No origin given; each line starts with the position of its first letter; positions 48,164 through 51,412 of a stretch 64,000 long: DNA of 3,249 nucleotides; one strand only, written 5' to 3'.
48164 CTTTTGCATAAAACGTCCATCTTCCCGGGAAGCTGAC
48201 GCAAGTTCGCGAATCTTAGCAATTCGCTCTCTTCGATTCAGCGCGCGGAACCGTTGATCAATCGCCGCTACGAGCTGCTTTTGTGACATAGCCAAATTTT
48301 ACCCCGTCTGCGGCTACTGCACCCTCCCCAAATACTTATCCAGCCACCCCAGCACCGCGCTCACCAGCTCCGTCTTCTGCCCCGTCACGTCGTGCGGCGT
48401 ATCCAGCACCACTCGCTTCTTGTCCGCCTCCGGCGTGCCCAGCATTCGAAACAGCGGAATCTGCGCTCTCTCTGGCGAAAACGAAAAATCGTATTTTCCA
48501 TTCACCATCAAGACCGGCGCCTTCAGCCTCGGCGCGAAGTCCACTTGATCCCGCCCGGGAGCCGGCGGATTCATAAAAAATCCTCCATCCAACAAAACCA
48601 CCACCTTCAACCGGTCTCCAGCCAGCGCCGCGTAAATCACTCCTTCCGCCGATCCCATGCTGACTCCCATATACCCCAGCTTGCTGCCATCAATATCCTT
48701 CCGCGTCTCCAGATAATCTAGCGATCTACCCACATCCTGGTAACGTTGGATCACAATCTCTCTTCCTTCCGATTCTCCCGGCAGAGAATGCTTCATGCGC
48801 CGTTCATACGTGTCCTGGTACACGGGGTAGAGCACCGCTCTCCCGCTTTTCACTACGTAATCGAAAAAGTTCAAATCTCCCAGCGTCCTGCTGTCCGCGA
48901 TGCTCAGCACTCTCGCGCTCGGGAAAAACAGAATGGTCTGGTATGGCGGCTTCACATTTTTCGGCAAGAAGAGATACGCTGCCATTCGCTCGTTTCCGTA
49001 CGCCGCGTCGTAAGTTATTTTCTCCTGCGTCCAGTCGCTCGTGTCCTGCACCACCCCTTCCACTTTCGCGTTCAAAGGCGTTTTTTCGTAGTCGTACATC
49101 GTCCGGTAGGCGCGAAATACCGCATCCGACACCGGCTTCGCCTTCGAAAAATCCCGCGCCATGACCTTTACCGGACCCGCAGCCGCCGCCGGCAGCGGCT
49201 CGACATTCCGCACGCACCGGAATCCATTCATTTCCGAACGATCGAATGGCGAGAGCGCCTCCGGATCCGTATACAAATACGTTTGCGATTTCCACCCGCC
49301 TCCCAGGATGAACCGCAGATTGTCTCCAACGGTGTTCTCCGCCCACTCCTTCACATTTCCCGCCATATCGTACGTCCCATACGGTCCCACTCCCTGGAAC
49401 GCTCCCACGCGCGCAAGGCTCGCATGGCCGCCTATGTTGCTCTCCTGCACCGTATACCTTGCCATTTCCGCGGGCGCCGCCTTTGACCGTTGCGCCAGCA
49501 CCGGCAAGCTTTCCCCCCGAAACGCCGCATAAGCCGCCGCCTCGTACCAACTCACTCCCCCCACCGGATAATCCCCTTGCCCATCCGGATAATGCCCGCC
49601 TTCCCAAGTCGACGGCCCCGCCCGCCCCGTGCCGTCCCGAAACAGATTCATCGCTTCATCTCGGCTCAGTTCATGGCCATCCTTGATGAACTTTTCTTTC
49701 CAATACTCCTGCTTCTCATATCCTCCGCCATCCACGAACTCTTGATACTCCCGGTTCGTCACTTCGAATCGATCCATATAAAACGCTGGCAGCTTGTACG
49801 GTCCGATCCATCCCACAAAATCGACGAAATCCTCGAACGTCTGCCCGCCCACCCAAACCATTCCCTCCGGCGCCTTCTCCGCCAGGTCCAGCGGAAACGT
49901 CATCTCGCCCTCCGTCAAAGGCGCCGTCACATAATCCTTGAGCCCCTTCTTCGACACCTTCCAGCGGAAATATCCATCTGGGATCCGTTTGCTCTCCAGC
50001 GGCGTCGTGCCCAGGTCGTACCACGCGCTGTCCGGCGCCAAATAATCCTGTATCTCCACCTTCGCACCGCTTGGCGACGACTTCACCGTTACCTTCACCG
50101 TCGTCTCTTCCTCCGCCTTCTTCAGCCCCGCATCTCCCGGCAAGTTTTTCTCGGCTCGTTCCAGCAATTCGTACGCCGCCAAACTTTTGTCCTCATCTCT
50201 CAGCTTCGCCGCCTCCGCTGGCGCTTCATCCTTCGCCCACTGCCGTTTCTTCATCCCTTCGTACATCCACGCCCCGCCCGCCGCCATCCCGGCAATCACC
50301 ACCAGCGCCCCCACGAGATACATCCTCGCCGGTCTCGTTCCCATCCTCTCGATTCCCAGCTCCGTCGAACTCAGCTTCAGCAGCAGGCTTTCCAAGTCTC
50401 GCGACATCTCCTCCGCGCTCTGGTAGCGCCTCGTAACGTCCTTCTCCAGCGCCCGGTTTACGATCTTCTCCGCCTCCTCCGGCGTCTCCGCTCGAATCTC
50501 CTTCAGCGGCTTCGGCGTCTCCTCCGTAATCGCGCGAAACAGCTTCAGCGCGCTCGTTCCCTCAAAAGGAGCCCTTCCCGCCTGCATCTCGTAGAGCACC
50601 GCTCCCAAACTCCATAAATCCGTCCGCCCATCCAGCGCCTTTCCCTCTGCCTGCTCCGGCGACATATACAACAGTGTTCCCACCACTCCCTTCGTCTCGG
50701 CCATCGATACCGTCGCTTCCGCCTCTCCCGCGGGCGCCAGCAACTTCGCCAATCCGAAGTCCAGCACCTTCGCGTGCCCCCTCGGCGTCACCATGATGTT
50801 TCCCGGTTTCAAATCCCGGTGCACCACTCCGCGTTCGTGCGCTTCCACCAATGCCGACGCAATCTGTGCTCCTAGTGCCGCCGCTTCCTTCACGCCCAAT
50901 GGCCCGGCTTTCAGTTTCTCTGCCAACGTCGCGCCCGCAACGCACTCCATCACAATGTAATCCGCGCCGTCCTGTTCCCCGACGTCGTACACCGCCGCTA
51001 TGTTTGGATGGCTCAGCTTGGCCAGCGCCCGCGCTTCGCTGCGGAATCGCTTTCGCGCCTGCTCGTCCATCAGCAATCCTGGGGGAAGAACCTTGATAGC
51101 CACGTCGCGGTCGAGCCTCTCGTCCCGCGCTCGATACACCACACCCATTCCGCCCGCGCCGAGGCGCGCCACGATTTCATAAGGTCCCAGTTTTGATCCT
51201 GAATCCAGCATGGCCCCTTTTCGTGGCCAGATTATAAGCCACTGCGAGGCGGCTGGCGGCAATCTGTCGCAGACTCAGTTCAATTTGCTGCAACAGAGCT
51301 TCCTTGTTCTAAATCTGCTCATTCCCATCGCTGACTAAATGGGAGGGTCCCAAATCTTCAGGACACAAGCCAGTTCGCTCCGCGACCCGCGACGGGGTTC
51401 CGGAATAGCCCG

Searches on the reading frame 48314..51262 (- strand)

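Call 61: search_protein_families(library=pfam, proteins=[window:48314-51262:-], max_evalue=0.01)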
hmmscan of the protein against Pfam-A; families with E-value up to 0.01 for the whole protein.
window:48314-51262:- (982 aa): 9 families
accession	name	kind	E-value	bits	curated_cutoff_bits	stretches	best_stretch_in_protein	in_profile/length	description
PF00069.31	Pkinase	-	5.5e-50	170.6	31.7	1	28-284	1-256/263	Protein kinase domain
PF07714.23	PK_Tyr_Ser-Thr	-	1.1e-34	120.4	23.1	1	30-281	3-250/258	Protein tyrosine and serine/threonine kinase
PF03781.23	FGE-sulfatase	-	1.2e-23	84.5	23.3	1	489-685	32-255/255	Sulfatase-modifying factor enzyme 1-like domain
PF03109.22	ABC1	-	2.1e-08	34.1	22.9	1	71-175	118-217/244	ABC1 atypical kinase-like domain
PF01636.29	APH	-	1.6e-07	31.8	23.2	1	143-174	167-199/239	Phosphotransferase enzyme family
PF14531.12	Kinase-like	-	0.0004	20.2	25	1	128-275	148-285/289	Kinase-like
PF00561.26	Abhydrolase_1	-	0.00045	20.4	25.8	1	839-909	48-116/245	alpha/beta hydrolase fold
PF01738.24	DLH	-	0.00086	19.4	21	1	761-931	2-160/217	Dienelactone hydrolase family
PF08308.17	PEGA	-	0.00099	19.4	20.8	1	389-446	2-51/71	PEGA domain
